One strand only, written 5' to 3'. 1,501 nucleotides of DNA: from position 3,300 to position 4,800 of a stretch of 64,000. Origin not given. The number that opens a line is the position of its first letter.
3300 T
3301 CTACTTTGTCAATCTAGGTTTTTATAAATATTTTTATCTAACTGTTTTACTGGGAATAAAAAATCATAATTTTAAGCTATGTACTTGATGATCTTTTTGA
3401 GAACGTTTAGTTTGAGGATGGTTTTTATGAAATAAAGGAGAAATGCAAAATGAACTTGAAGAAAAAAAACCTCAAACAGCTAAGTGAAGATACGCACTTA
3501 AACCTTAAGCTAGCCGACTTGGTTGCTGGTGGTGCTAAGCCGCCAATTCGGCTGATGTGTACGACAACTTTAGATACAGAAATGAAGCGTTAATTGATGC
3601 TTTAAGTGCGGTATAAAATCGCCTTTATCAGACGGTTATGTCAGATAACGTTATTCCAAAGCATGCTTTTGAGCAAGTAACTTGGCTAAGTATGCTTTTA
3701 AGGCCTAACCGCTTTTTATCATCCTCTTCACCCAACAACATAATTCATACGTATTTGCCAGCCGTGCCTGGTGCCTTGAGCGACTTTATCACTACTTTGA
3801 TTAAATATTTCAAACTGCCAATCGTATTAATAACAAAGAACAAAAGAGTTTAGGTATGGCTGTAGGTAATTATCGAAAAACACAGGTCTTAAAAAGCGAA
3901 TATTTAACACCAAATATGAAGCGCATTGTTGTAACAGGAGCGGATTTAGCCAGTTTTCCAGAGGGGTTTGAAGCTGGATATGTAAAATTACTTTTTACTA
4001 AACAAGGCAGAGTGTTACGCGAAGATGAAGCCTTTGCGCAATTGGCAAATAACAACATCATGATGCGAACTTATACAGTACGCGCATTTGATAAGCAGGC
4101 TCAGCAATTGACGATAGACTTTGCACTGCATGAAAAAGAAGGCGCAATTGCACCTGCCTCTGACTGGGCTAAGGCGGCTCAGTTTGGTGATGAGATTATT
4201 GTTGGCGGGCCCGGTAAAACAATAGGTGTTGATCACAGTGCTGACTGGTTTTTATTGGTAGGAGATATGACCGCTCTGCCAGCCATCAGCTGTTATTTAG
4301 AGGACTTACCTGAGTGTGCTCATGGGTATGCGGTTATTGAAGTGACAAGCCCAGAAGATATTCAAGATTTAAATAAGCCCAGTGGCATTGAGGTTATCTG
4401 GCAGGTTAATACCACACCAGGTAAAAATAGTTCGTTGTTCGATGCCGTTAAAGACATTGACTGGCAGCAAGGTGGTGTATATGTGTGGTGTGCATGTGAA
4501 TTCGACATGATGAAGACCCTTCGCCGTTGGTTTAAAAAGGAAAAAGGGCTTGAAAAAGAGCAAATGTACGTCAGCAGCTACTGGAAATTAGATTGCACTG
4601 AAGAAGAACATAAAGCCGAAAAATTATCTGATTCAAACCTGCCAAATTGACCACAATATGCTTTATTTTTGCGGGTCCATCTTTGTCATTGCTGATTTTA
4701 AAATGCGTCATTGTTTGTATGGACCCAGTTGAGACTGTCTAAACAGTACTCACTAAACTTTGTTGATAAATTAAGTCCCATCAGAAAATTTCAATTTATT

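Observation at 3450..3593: Unannotated 47-aa ORF with strong Shine-Dalgarno and a double-glycine leader-like motif next to the TetR-RND locus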

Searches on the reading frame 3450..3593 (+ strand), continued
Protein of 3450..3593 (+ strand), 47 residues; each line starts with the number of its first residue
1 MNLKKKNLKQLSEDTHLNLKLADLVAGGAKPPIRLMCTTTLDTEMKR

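Call 86: search_protein_families(library=pfam, proteins=[L046:3-1625:-, L046:1629-2870:-, L049:1850-4276:+, L049:4982-6133:-, L050:5721-8747:+, L050:8858-9943:+, L050:11894-13612:-, L050:13665-15479:-, L052:713-2347:-, L052:2610-3962:-], max_evalue=0.001)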
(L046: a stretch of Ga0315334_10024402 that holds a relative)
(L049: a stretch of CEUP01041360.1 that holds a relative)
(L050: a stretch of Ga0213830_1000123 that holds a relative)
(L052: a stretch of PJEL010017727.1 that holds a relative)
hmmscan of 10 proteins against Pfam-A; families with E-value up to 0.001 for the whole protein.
L046:3-1625:- (541 aa): 1 family
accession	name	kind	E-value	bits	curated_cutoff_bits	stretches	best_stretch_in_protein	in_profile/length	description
PF04738.18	Lant_dehydr_N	-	1.2e-81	275.3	28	1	59-540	3-483/649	Lantibiotic dehydratase, N terminus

L046:1629-2870:- (413 aa): 1 family
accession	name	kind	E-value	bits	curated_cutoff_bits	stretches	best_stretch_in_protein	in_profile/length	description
PF05147.19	LANC_like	-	3e-37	128.5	23.2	1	36-411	3-350/350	Lanthionine synthetase C-like protein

L049:1850-4276:+ (808 aa): 2 families
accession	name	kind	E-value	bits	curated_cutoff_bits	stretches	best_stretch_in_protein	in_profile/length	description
PF16313.11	DUF4953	-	1.7e-62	211.9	24.2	1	406-712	6-313/316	Met-zincin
PF17148.9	DUF5117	-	1.6e-38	132.9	27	1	85-277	1-189/189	Domain of unknown function (DUF5117)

L049:4982-6133:- (383 aa): 3 families
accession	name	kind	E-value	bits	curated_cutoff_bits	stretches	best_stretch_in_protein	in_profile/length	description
PF01546.33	Peptidase_M20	-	9.5e-32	111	24.6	1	74-378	1-204/206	Peptidase family M20/M25/M40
PF07687.19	M20_dimer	-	1.3e-24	86.7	21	1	178-289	2-106/107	Peptidase dimerisation domain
PF04389.22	Peptidase_M28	-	5.1e-07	30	21.3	1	66-162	6-85/193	Peptidase family M28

L050:5721-8747:+ (1008 aa): 2 families
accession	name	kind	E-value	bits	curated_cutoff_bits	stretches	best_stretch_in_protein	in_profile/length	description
PF00593.30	TonB_dep_Rec_b-barrel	-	9.3e-35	121.7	27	1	417-973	44-436/436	TonB dependent receptor-like, beta-barrel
PF07715.20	Plug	-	2.7e-18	66.9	23.9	1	65-177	6-107/107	TonB-dependent Receptor Plug Domain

L050:8858-9943:+ (361 aa): 1 family
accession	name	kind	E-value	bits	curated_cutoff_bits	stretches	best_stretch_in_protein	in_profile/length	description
PF00149.33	Metallophos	-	1.7e-16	61.6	21.5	1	96-312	2-188/191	Calcineurin-like phosphoesterase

L050:11894-13612:- (572 aa): 2 families
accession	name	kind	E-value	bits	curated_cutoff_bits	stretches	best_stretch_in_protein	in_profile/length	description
PF01077.27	NIR_SIR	-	7.4e-45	152.7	27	1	175-331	2-157/158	Nitrite and sulphite reductase 4Fe-4S domain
PF03460.22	NIR_SIR_ferr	-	6.8e-24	83.8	24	2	82-140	10-67/69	Nitrite/Sulfite reductase ferredoxin-like half domain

L050:13665-15479:- (604 aa): 3 families
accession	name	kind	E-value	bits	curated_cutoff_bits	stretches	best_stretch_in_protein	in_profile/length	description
PF00258.30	Flavodoxin_1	-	8e-35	120.5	25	1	68-198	1-142/143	Flavodoxin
PF00667.26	FAD_binding_1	-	5.1e-26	92.1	32.3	1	237-429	4-222/222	FAD binding domain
PF00175.26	NAD_binding_1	-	2.2e-17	64.1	22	1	462-568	1-108/109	Oxidoreductase NAD-binding domain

L052:713-2347:- (544 aa): 1 family
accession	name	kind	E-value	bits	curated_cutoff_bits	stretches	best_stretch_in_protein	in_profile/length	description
PF01645.23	Glu_synthase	-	1.3e-81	275.1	20.4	1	155-473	66-368/369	Conserved region in glutamate synthase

L052:2610-3962:- (450 aa): 3 families
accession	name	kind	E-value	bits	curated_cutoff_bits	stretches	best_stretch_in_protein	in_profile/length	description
PF00270.35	DEAD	-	1.6e-48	165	26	1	25-196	1-166/167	DEAD/DEAH box helicase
PF00271.37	Helicase_C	-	1.6e-32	112.5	23.5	1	233-345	2-110/110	Helicase conserved C-terminal domain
PF04851.21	ResIII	-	1.5e-11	44.9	22.5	1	24-190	4-163/164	Type III restriction enzyme, res subunit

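Call 87: search_protein_families(library=pfam, proteins=[L046:3371-4150:-, L045:1054-2061:+, L045:2114-2536:-, L045:2885-3334:-, L045:3910-4602:-, L045:5124-5798:+, L045:5857-6585:-, L045:6600-8093:-, L047:2590-3666:-, L047:3739-4665:+], max_evalue=0.001)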
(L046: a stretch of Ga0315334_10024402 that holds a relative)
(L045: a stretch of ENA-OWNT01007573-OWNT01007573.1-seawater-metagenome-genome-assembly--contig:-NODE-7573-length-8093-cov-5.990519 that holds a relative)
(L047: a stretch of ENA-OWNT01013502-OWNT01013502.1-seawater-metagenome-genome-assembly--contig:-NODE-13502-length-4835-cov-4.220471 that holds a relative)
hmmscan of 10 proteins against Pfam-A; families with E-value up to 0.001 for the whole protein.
L046:3371-4150:- (259 aa): 4 families
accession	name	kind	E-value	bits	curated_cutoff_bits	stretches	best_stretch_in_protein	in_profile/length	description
PF00005.33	ABC_tran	-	1.3e-34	120.2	25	1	59-208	1-137/137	ABC transporter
PF02463.25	SMC_N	-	1e-07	32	40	1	72-252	27-215/220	RecF/RecN/SMC N terminal domain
PF03193.22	RsgA_GTPase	-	6.7e-05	23.2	30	1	20-100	57-137/174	RsgA GTPase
PF13555.12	AAA_29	-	0.00049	20.2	27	0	65-86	18-39/61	P-loop containing region of AAA domain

L045:1054-2061:+ (335 aa): 1 family
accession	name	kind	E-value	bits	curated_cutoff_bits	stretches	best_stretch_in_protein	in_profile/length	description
PF00962.28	A_deaminase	-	4.9e-101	338.5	27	1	10-331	1-325/330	Adenosine deaminase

L045:2114-2536:- (140 aa): 1 family
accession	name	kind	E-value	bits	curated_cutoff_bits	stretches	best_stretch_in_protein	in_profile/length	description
PF00462.30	Glutaredoxin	-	2.8e-07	31.1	22.9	1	51-108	1-60/60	Glutaredoxin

L045:2885-3334:- (149 aa): 1 family
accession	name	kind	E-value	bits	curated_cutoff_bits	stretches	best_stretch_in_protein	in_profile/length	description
PF00571.33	CBS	-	2.4e-19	69.9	24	2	88-141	2-56/57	CBS domain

L045:3910-4602:- (230 aa): 4 families
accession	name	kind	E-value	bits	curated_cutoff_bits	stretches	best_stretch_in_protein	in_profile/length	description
PF13280.12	WYL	-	9e-20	70.9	21.8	1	139-202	5-69/70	WYL domain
PF08279.18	HTH_11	-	2.9e-14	53.1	25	1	6-59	1-54/55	HTH domain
PF19187.6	HTH_PafC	-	3.7e-07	30.4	32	1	6-106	5-114/115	PafC helix-turn-helix domain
PF08220.18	HTH_DeoR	-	0.00065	19.8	21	0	24-49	18-43/57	DeoR-like helix-turn-helix domain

L045:5124-5798:+ (224 aa): 1 family
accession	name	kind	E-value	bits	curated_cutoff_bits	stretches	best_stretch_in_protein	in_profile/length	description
PF19578.4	DUF6090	-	0.00055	20.2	23.5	1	27-89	1-63/182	Family of unknown function (DUF6090)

L045:5857-6585:- (242 aa): 2 families
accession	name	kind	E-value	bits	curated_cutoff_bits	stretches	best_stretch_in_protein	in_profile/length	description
PF00175.26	NAD_binding_1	-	2.5e-24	86.5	22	1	117-220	1-108/109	Oxidoreductase NAD-binding domain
PF08030.17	NAD_binding_6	-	0.00033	21.2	22.2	1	115-163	4-58/156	Ferric reductase NAD binding domain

L045:6600-8093:- (497 aa): 3 families
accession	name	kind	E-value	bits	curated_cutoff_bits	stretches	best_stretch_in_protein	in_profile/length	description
PF01977.22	UbiD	-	2.1e-85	285.5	23.3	1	126-327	2-206/206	3-octaprenyl-4-hydroxybenzoate carboxy-lyase Rift-related domain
PF20696.2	UbiD_C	-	5.4e-48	162.6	24.2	1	333-457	2-127/127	3-octaprenyl-4-hydroxybenzoate carboxy-lyase C-terminal domain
PF20695.2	UbiD_N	-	4.1e-29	100.9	24.3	1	15-94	1-78/78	3-octaprenyl-4-hydroxybenzoate carboxy-lyase N-terminal domain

L047:2590-3666:- (358 aa): 0 families

L047:3739-4665:+ (308 aa): 1 family
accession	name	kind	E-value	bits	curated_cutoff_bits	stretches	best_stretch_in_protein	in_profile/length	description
PF00533.33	BRCT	-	0.00025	21.7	21.3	1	226-290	10-66/78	BRCA1 C Terminus (BRCT) domain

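Call 89: search_protein_families(library=ncbifam, proteins=[L046:3371-4150:-, L046:1629-2870:-, L046:3-1625:-], max_evalue=0.00001)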
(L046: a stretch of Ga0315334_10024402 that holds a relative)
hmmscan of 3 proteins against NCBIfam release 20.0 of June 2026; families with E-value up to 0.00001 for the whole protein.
L046:3371-4150:- (259 aa): 185 families (the best 25 are shown)
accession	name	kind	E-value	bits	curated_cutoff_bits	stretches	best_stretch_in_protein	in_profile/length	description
TIGR03797.1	NHLM_micro_ABC2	equivalog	1.4e-75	255.2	709.4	1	12-256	423-665/686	NHLP bacteriocin export ABC transporter permease/ATPase subunit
TIGR01846.1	type_I_sec_HlyB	subfamily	2e-68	231.3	725.55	1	7-254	421-670/694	type I secretion system permease/ATPase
TIGR03796.1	NHLM_micro_ABC1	equivalog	3.1e-67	227.3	853.3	1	18-255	447-691/710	NHLP family bacteriocin export ABC transporter peptidase/permease/ATPase subunit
TIGR03375.1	type_I_sec_LssB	subfamily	3.1e-63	214.2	693.1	1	30-251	454-677/696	type I secretion system permease/ATPase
TIGR02204.1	MsbA_rel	hypoth_equivalog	9.2e-62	209.5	780.4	1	15-253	309-552/576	ABC transporter, permease/ATP-binding protein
TIGR00958.1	3a01208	subfamily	2.1e-60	204.8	874.6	1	33-255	470-693/711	antigen peptide transporter 2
TIGR01842.1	type_I_sec_PrtD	subfamily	1.8e-59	201.8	510.15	1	27-250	302-528/544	type I secretion system permease/ATPase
TIGR02857.1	CydD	equivalog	3.6e-59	201.1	435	1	31-248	310-529/529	thiol reductant ABC exporter subunit CydD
TIGR02203.1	MsbA_lipidA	equivalog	5.7e-59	200.1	602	1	23-250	313-543/572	lipid A export permease/ATP-binding protein MsbA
NF045513.1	HepA_fam_ABC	equivalog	6.7e-59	199.9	725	1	19-253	350-586/610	heterocyst formation ABC transporter subunit HepA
NF052233.1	CphA_assoc_ABC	equivalog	2.4e-56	191.5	880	1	33-253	500-720/766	cyanophycin metabolism-associated ABC transporter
NF010178.0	PRK13657.1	equivalog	1.3e-53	182.3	733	1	26-252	319-546/588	glucan ABC transporter ATP-binding protein/ permease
NF050066.1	LPSTprtrPglK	equivalog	7.8e-52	176.4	1000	1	22-250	331-557/558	BC-type lipopolysaccharide transporter PglK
TIGR01193.1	bacteriocin_ABC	subfamily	2.8e-50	171.6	523.85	1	14-253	445-686/708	peptide cleavage/export ABC transporter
NF008381.0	PRK11176.1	equivalog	5e-49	167.1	867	1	27-250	327-553/582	lipid A ABC transporter ATP-binding protein/permease MsbA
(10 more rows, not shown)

L046:1629-2870:- (413 aa): 3 families
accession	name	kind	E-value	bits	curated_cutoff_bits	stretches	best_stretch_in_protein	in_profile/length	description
TIGR03897.1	lanti_2_LanM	subfamily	2.1e-20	72.2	304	1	38-397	593-927/932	type 2 lanthipeptide synthetase LanM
NF038150.1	lanthi_synth_IV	equivalog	1.7e-12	46.5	650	1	204-329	660-776/851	class IV lanthionine synthetase LanL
NF038151.1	lanthi_synth_III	equivalog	8e-10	37.7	575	0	13-121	540-641/833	class III lanthionine synthetase LanKC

L046:3-1625:- (541 aa): 0 families

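Call 92: find_encoding_contigs(protein=P0024, flank=10000, max_places=3)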
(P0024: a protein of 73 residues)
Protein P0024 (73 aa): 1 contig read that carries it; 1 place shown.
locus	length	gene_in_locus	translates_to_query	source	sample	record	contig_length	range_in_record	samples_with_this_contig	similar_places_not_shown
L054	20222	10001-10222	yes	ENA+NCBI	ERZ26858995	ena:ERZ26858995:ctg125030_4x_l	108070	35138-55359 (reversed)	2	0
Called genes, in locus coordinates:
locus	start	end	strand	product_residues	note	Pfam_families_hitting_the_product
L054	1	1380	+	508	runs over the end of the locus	-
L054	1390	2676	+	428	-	-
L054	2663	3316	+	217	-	-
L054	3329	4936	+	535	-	PF00437:T2SSE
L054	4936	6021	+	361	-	-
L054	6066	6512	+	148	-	PF08805:PilS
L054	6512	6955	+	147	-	-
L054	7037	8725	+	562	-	-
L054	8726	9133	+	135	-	-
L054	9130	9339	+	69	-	PF09558:DUF2375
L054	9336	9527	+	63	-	-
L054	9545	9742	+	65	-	-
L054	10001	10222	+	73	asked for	-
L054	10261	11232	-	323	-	-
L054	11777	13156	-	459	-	PF06782:UPF0236 (faint)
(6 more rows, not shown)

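Call 95: search_dna_similar(query=L046:1629-2870:-, collection=plasmids, mode=protein, max_evalue=1e-10, max_rows=20)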
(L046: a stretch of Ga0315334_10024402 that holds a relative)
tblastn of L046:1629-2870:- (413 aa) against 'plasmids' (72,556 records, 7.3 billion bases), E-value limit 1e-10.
Records with a match: 2; places in all: 2; records where one place covers at least 80% of the query: 0.
Best place of each record, by identity: <60% 2.
By first word of the organism name: Streptomyces 2.
By predicted mobility (MOB-suite, as given by PLSDB): non-mobilizable 2.
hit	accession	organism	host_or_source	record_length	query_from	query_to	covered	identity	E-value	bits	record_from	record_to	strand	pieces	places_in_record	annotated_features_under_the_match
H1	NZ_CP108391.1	Streptomyces sp. NBC_01320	-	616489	130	413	69%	25.2%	4e-11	73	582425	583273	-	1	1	lanthionine synthetase C family protein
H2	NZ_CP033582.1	Streptomyces sp. ADI95-16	-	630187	123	392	65%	25.1%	2e-12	77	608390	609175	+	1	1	lanthionine synthetase C family protein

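Call 103: find_encoding_contigs(protein=P0019, flank=10000, max_places=6)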
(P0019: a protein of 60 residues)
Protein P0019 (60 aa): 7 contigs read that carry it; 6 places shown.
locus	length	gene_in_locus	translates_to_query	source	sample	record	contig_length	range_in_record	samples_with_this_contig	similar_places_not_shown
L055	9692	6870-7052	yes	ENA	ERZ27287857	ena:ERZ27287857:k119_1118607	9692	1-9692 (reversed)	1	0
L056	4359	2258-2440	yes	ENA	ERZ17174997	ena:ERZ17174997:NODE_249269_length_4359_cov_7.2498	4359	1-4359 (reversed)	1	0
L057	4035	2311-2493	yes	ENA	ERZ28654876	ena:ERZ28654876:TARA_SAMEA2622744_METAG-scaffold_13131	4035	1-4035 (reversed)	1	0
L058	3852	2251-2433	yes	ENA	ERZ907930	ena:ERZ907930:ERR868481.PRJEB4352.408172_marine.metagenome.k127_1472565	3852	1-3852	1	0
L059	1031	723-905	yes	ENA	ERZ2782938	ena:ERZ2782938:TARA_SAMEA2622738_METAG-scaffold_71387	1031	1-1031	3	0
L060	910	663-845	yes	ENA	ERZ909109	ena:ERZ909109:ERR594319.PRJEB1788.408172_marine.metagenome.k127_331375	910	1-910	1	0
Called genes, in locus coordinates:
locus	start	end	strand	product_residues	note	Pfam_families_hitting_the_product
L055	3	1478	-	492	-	?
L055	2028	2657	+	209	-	PF14681:UPRTase, PF00156:Pribosyltran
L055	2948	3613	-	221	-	-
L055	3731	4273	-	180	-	-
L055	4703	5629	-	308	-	PF00126:HTH_1, PF03466:LysR_substrate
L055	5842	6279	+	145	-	PF07366:SnoaL, PF12680:SnoaL_2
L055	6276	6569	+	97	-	PF03992:ABM (weak)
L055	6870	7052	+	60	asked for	-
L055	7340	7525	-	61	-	-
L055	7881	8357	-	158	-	-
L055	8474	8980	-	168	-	PF13238:AAA_18 (weak), PF13671:AAA_33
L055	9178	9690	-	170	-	?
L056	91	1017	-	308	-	PF00126:HTH_1, PF03466:LysR_substrate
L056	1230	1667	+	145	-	PF07366:SnoaL, PF12680:SnoaL_2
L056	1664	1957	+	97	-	PF03992:ABM (weak)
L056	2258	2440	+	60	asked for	-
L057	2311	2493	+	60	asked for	-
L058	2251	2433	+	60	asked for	-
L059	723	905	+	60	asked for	-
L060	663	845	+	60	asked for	-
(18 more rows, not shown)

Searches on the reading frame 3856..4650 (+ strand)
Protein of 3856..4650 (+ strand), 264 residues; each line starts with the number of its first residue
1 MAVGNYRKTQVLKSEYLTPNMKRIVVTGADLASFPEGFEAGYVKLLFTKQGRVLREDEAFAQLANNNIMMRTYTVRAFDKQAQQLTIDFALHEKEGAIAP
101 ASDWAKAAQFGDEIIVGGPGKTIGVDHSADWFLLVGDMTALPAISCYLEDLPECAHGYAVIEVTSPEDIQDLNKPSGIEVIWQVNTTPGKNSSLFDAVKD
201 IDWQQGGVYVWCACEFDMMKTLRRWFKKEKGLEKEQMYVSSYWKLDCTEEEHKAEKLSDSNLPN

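Call 5: search_protein_families(library=ncbifam, proteins=[window:3856-4650:+], max_evalue=1)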
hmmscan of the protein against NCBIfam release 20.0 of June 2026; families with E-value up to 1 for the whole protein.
window:3856-4650:+ (264 aa): 1 family
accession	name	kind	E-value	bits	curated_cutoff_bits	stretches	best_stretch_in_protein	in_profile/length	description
NF005963.0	PRK08051.1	equivalog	0.009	15.3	230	1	187-241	175-229/233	NAD(P)H-flavin reductase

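Call 105: search_protein_families(library=pfam, proteins=[window:3856-4650:+], max_evalue=0.001)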
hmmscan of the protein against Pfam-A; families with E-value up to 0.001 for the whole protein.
window:3856-4650:+ (264 aa): 2 families
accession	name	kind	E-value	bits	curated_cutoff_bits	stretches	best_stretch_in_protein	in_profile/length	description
PF04954.18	SIP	-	1.1e-37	129.6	26.3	1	129-245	1-118/119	Siderophore-interacting protein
PF08021.17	FAD_binding_9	-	1.7e-27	96.4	23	1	10-121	1-118/120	Siderophore-interacting FAD-binding domain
